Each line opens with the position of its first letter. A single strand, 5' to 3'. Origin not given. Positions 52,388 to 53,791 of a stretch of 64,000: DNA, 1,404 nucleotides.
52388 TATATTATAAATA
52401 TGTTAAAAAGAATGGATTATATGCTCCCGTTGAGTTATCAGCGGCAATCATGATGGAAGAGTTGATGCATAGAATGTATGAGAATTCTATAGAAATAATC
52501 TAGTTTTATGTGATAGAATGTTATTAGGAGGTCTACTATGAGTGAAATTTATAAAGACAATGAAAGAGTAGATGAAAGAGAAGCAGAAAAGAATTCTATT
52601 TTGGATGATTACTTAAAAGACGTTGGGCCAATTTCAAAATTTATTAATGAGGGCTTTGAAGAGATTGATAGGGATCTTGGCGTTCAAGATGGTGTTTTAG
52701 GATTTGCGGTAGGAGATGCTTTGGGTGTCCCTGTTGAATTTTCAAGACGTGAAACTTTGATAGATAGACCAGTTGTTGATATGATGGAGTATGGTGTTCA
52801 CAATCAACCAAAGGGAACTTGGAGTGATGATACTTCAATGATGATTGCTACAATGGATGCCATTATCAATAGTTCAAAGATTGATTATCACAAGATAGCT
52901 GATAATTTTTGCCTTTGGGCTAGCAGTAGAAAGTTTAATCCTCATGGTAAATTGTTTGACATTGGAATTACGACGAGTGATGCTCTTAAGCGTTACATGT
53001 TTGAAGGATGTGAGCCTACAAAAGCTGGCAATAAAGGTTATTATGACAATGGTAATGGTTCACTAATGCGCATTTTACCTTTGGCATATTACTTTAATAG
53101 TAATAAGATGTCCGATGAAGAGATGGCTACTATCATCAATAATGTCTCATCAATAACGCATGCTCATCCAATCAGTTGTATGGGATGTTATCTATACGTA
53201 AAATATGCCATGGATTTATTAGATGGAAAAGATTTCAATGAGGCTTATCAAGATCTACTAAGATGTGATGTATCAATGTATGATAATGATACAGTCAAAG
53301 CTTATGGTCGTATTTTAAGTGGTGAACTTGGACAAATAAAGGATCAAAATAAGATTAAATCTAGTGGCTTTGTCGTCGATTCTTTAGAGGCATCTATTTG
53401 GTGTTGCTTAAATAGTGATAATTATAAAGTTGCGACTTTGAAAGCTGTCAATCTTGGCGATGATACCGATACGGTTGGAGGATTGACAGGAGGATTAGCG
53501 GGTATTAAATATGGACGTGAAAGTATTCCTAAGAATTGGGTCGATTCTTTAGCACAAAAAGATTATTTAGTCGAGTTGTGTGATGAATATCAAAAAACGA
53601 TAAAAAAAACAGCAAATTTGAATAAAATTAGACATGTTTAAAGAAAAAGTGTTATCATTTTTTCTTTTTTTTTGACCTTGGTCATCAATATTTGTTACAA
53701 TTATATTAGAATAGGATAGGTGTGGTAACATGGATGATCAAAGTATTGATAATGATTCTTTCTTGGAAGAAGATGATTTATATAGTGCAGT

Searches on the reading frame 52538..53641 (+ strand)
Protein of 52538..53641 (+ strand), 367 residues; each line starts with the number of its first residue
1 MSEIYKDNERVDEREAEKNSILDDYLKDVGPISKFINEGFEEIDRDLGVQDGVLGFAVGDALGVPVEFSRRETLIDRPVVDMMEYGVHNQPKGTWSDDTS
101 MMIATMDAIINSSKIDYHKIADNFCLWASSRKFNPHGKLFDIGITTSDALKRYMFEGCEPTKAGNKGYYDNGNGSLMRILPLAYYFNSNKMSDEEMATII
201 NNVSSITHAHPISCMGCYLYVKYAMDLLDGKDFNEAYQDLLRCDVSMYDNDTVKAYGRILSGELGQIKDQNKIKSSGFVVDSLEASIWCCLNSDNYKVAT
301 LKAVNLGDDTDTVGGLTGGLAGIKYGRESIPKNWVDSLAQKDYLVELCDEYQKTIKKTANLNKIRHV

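Call 5: search_protein_families(library=pfam, proteins=[window:52538-53641:+], max_evalue=0.1)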
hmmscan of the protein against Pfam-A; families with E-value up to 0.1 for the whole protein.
window:52538-53641:+ (367 aa): 2 families
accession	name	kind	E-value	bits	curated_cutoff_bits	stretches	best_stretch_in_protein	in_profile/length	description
PF03747.19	ADP_ribosyl_GH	-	8.9e-67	226.2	26.2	1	52-332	2-286/287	ADP-ribosylglycohydrolase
PF11359.13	gpUL132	-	0.055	13.5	24.4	0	288-336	77-124/238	Envelope glycoprotein UL132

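Call 6: search_protein_families(library=ncbifam, proteins=[window:52538-53641:+], max_evalue=0.1)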
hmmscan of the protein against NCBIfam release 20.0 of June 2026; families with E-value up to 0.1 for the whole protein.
window:52538-53641:+ (367 aa): 2 families
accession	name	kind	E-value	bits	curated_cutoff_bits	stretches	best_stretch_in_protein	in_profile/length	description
NF041672.1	ADPriboarghdlase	equivalog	1.2e-53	182.2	490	1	50-350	71-354/361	ADP-ribosylarginine hydrolase Tri1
TIGR02662.1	dinitro_DRAG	equivalog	2.9e-38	131.7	337.05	1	53-341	9-270/287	ADP-ribosyl-[dinitrogen reductase] hydrolase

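Call 11: search_protein_families(library=padloc, proteins=[window:52538-53641:+], max_evalue=0.1)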
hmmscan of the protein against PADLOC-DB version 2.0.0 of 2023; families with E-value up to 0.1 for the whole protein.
window:52538-53641:+ (367 aa): 0 families

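Call 12: search_protein_families(library=phrogs, proteins=[window:52538-53641:+], max_evalue=0.1)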
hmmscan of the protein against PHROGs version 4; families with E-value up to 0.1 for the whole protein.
window:52538-53641:+ (367 aa): 2 families
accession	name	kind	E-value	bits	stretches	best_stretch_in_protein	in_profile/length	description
phrog_6572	-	other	2.8e-69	234.8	1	51-361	10-314/325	ADP-ribosylglycohydrolase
phrog_22100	-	unknown function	1.7e-14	54.9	1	53-363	7-302/306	-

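Call 32: find_encoding_contigs(protein=window:52538-53641:+, flank=6000, max_places=6)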
Protein window:52538-53641:+ (367 aa): 4 contigs read that carry it; 4 places shown.
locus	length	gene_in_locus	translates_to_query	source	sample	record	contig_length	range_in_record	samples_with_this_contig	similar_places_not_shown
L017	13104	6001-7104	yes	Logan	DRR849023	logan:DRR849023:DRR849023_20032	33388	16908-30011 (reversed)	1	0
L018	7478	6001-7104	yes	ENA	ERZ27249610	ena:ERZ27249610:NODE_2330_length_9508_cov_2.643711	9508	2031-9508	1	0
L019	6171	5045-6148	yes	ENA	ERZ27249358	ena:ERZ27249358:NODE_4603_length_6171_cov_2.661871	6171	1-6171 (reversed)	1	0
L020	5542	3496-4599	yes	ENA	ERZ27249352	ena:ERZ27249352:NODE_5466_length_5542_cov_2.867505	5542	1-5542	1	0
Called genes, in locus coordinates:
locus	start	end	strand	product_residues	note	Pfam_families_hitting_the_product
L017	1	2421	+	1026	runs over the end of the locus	-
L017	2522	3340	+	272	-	-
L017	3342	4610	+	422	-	PF02811:PHP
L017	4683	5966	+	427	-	-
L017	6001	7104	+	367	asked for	PF03747:ADP_ribosyl_GH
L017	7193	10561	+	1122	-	-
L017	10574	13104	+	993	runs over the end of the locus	-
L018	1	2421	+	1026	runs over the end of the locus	-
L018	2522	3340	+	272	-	-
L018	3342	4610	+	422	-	PF02811:PHP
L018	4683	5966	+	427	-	-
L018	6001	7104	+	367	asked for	PF03747:ADP_ribosyl_GH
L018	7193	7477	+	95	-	?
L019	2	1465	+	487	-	?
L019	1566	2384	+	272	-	-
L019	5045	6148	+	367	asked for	PF03747:ADP_ribosyl_GH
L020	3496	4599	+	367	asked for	PF03747:ADP_ribosyl_GH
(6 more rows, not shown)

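Call 42: search_solved_structures(query=window:52538-53641:+, max_evalue=1e-10, show_alignments=2)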
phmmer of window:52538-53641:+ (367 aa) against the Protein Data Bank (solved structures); distinct sequences matched with E-value up to 1e-10: 7.
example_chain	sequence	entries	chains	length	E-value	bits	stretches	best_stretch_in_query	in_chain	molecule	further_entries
8za7_A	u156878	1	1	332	2.4e-79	270.2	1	53-353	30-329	Lmo0067 protein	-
6dre_A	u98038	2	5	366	1.9e-39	138.9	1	51-350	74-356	ADP-ribosyl-(Dinitrogen reductase) hydrolase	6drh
2woc_A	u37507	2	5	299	5.3e-26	94.7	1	44-341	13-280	ADP-RIBOSYL-[DINITROGEN REDUCTASE] GLYCOHYDROLASE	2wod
2woe_A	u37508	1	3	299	1e-25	93.8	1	44-341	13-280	ADP-RIBOSYL-[DINITROGEN REDUCTASE] GLYCOHYDROLASE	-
2cwc_A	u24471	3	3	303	4.1e-23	85.2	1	43-343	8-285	ADP-ribosylglycohydrolase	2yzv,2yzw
1t5j_A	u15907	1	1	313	5.8e-23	84.7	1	51-350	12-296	Hypothetical protein MJ1187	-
3g9d_A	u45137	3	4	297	5.5e-20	74.9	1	52-353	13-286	Dinitrogenase reductase activating glucohydrolase | Dinitrogenase reductase activacting glicohydrolase | ADP-ribosyl-(Dinitrogen reductase) hydrolase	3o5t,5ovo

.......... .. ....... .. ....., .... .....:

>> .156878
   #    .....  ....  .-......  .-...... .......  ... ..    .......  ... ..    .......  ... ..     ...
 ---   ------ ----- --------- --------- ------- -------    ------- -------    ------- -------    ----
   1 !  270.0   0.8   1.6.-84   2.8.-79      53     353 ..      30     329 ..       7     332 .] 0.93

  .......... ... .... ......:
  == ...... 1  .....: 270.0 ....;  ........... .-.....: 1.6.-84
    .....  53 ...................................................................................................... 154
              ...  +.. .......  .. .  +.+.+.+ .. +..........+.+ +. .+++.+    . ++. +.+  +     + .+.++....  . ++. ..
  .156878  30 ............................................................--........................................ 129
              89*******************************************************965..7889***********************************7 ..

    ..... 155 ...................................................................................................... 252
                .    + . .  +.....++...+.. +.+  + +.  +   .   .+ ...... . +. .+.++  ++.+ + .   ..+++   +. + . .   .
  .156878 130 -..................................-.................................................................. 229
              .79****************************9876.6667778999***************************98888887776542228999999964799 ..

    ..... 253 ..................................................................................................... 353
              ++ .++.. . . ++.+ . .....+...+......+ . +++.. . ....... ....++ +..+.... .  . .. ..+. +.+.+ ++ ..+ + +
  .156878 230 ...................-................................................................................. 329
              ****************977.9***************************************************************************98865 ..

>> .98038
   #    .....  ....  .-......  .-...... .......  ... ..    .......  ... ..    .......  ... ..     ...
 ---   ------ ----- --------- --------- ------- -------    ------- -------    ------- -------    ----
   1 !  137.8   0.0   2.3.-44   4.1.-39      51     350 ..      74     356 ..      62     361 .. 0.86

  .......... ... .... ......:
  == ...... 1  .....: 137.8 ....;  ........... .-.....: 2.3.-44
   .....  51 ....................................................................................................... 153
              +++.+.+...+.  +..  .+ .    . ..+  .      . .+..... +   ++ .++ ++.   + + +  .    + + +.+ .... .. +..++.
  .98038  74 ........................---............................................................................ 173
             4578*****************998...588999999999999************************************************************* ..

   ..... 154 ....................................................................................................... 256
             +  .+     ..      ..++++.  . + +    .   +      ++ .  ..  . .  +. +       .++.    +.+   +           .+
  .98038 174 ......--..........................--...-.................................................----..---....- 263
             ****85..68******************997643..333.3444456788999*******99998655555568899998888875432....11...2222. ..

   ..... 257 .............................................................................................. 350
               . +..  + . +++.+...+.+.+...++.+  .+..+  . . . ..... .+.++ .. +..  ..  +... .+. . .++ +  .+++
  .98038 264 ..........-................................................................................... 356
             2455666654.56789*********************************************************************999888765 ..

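Call 60: find_homologous_proteins(query=window:52538-53641:+, max_evalue=1e-40)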
Query window:52538-53641:+ (367 aa): 7938 proteins with E <= 1e-40 among 8000 candidates; the best 120 are listed.
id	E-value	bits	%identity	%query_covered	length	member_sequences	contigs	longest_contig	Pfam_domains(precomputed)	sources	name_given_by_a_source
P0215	8.9e-249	843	100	100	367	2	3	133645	PF03747.20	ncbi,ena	-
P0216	4.5e-174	597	69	100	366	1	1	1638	PF03747.20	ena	-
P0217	1.4e-143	496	69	84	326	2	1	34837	PF03747.20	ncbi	-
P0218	4.1e-142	492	69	86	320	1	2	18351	PF03747.20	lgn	-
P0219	1.2e-140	487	67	86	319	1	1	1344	PF03747.20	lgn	-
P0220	1.5e-137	477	67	84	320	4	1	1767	PF03747.20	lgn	-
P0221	2.7e-136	472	65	84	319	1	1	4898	PF03747.20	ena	-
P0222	4.2e-136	472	66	84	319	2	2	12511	PF03747.20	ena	-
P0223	4.4e-136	472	65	84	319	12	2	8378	PF03747.20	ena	-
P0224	1.5e-135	470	65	86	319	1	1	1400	PF03747.20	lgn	-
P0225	2.6e-135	469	65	84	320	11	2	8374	PF03747.20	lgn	-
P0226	7.8e-135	468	64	84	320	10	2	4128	PF03747.20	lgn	-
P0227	8.0e-133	461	65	84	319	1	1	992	PF03747.20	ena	-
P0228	2.5e-132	459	65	86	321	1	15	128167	PF03747.20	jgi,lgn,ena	-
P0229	1.8e-129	450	63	84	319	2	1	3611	PF03747.20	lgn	-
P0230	9.5e-128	444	61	84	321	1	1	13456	PF03747.20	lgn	-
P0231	7.0e-127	441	61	84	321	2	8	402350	PF03747.20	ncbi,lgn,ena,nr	ncbi:MAG: ADP-ribosylglycohydrolase family protein [Bacilli bacterium]|nr:ADP-ribosylglycohydrolase 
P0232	1.1e-124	434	62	85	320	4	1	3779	PF03747.20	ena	-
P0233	3.4e-123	429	62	84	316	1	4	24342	PF03747.20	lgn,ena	-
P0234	4.2e-123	429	63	85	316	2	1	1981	PF03747.20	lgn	-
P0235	4.8e-123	429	59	84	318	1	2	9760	PF03747.20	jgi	-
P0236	3.4e-121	423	62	85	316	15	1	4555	PF03747.20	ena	-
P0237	1.7e-119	417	62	85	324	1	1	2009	PF03747.20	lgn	-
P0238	5.9e-119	415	60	85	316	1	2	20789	PF03747.20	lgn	-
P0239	5.4e-118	412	61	85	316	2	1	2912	PF03747.20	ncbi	-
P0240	6.6e-116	405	60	86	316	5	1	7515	PF03747.20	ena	-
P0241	8.3e-104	366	51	96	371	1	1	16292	PF03747.20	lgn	-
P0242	1.2e-102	362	53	87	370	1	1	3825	PF03747.20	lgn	-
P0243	3.6e-100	354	51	84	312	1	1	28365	PF03747.20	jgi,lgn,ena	-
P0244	2.5e-98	348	51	83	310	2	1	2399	PF03747.20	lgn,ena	-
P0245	8.8e-98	346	50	86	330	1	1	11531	PF03747.20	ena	-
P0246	1.0e-97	346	50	83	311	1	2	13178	PF03747.20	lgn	-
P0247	1.5e-97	345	49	83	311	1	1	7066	PF03747.20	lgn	-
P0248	3.5e-97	344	49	84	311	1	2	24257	PF03747.20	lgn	-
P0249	3.9e-97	344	49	83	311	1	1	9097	PF03747.20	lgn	-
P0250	4.8e-97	343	51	83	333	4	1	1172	PF03747.20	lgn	-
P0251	6.6e-97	343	49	84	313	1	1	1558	PF03747.20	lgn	-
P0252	7.2e-97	343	51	83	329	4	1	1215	PF03747.20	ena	-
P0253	9.1e-97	342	51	85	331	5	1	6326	PF03747.20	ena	-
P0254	1.8e-96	341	50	83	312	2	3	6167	PF03747.20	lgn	-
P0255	2.0e-96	341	49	84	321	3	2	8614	PF03747.20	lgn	-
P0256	2.5e-96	341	49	83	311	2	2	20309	PF03747.20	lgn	-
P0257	2.5e-96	341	51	83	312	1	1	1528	PF03747.20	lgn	-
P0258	3.1e-96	341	50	85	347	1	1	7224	PF03747.20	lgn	-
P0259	3.8e-96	340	51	84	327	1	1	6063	PF03747.20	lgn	-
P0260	6.0e-96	340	52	84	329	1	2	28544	PF03747.20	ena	-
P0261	6.4e-96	340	48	84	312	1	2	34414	PF03747.20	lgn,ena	-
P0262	8.0e-96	339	49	85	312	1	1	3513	PF03747.20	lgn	-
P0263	1.0e-95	339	52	84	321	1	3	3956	PF03747.20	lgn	-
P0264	3.6e-95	337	50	84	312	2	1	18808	PF03747.20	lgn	-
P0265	5.0e-95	337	51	83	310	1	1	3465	PF03747.20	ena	-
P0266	6.2e-95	336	49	93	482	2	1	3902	PF03747.20,PF13328.13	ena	-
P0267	6.3e-95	336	51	84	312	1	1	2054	PF03747.20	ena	-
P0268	8.5e-95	336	49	86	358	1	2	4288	PF03747.20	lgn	-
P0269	8.8e-95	336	50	85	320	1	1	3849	PF03747.20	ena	-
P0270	9.1e-95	336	48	87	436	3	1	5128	PF03747.20,PF20118.5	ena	-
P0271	1.2e-94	335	50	83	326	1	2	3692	PF03747.20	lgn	-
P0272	1.8e-94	335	50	83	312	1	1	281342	PF03747.20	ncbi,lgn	-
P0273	2.5e-94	334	50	83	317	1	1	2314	PF03747.20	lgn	-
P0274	3.0e-94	334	50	82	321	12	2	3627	PF03747.20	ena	-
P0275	3.2e-94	334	48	83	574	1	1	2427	PF03747.20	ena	-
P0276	3.3e-94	334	49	85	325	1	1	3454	PF03747.20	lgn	-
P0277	3.8e-94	334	50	86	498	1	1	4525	PF03747.20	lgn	-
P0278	4.2e-94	334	50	83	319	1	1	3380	PF03747.20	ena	-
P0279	4.4e-94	334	50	83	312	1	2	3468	PF03747.20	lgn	-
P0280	4.8e-94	333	47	86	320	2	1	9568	PF03747.20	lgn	-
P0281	5.9e-94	333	48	85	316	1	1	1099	PF03747.20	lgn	-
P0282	6.8e-94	333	51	83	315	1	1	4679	PF03747.20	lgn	-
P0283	1.2e-93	332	49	84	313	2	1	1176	PF03747.20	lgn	-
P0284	1.2e-93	332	51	83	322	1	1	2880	PF03747.20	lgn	-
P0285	1.4e-93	332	48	85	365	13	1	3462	PF03747.20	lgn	-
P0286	1.6e-93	332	49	84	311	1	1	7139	PF03747.20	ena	-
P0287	1.7e-93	332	47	94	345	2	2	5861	PF03747.20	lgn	-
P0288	1.8e-93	332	50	83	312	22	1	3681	PF03747.20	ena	-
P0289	2.6e-93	331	51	82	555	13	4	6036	PF03747.20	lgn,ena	-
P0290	2.6e-93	331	50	83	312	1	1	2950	PF03747.20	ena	-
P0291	2.9e-93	331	50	84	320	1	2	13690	PF03747.20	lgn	-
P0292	3.2e-93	331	49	84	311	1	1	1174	PF03747.20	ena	-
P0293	3.2e-93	331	49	83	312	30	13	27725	PF03747.20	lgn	-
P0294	3.5e-93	331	49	89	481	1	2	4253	PF03747.20,PF13328.13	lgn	-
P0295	3.6e-93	331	50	83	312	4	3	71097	PF03747.20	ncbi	-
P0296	3.7e-93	331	47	86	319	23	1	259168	PF03747.20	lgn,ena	-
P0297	4.8e-93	330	46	94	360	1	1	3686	PF03747.20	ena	-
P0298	5.4e-93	330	48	83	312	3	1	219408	PF03747.20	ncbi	-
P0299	7.5e-93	330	49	83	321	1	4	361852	PF03747.20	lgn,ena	-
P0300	7.7e-93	329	49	83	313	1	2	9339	PF03747.20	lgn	-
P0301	9.5e-93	329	49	83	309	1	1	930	PF03747.20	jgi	-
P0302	1.0e-92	329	48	83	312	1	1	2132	PF03747.20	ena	-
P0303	1.2e-92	329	48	89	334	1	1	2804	PF03747.20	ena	-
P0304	1.2e-92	329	50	83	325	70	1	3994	PF03747.20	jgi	-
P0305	1.5e-92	329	50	84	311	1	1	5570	PF03747.20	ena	-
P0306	1.5e-92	329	49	83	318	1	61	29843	PF03747.20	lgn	-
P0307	1.5e-92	329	46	91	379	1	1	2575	PF03747.20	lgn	-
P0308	1.5e-92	329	49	83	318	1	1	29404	PF03747.20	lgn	-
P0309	2.0e-92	328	49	84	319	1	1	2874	PF03747.20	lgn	-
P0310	2.0e-92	328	48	86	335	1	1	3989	PF03747.20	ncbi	-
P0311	2.3e-92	328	49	83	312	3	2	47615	PF03747.20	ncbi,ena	-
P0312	2.3e-92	328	49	83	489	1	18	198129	PF03747.20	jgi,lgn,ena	-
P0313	2.4e-92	328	48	86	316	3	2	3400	PF03747.20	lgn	-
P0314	2.6e-92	328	48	83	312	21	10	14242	PF03747.20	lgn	-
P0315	2.6e-92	328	49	83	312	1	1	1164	PF03747.20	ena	-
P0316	2.9e-92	328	50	87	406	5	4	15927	PF03747.20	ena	-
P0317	4.1e-92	327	49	83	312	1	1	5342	PF03747.20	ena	-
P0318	4.5e-92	327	48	90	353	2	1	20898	PF03747.20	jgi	-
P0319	4.8e-92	327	48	84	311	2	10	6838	PF03747.20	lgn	-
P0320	4.8e-92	327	50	85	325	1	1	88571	PF03747.20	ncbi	-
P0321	5.5e-92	327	48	85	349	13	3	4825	PF03747.20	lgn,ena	-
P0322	5.5e-92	327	49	83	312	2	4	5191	PF03747.20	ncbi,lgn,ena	-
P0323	5.6e-92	327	51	82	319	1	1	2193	PF03747.20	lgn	-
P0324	5.9e-92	327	47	85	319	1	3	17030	PF03747.20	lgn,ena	-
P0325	6.2e-92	327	49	86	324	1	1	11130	PF03747.20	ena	-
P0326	6.4e-92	326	51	83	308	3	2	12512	PF03747.20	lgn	-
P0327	6.6e-92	326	49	83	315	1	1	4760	PF03747.20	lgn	-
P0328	6.8e-92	326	50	85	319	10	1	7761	PF03747.20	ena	-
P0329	7.0e-92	326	47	88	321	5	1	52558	PF03747.20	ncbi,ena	-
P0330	7.3e-92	326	47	94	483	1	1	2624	PF03747.20,PF13328.13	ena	-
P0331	7.7e-92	326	49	82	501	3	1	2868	PF03747.20,PF08837.17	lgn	-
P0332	8.3e-92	326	48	84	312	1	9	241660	PF03747.20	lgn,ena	-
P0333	8.3e-92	326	50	83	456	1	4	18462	PF03747.20,PF08837.17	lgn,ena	-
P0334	9.0e-92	326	50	86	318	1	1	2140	PF03747.20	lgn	-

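Call 72: predict_structure(alignment_id=A3)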
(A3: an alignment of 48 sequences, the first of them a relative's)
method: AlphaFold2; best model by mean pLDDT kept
length: 367 residues; sequences in the alignment: 48
mean_pLDDT: 93.2   pTM: 0.87
mean pLDDT of the five models: 93.2, 92.0, 91.9, 91.8, 91.7
residues with pLDDT >= 90: 309; 70-90: 34; 50-70: 23; < 50: 1
segments of 3 or more residues with pLDDT < 50: none
pLDDT, mean of each block of 10 residues (from residue 1): 58 87 81 61 76 98 97 97 94 97 98 98 97 94 95 98 96 94 96 97 98 98 98 98 98 98 97 97 99 98 97 98 98 98 98 93 71
secondary structure, 60 per line:
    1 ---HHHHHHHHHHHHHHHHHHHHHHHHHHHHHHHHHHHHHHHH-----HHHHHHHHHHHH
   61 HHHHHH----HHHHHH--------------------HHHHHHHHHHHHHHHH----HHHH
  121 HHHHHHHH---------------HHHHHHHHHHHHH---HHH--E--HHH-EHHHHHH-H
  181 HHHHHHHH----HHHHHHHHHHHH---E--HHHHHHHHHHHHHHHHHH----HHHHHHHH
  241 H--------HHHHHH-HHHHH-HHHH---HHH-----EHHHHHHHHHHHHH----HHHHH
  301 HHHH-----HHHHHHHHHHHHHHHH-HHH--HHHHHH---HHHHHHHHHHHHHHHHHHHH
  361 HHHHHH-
elements in order: H4-43 H49-66 H71-76 H97-112 H117-128 H144-156 H173-178 H180-188 H193-204 H211-228 H233-241 H250-255 H257-261 H263-266 H279-291 H296-304 H310-325 H332-337 H341-366
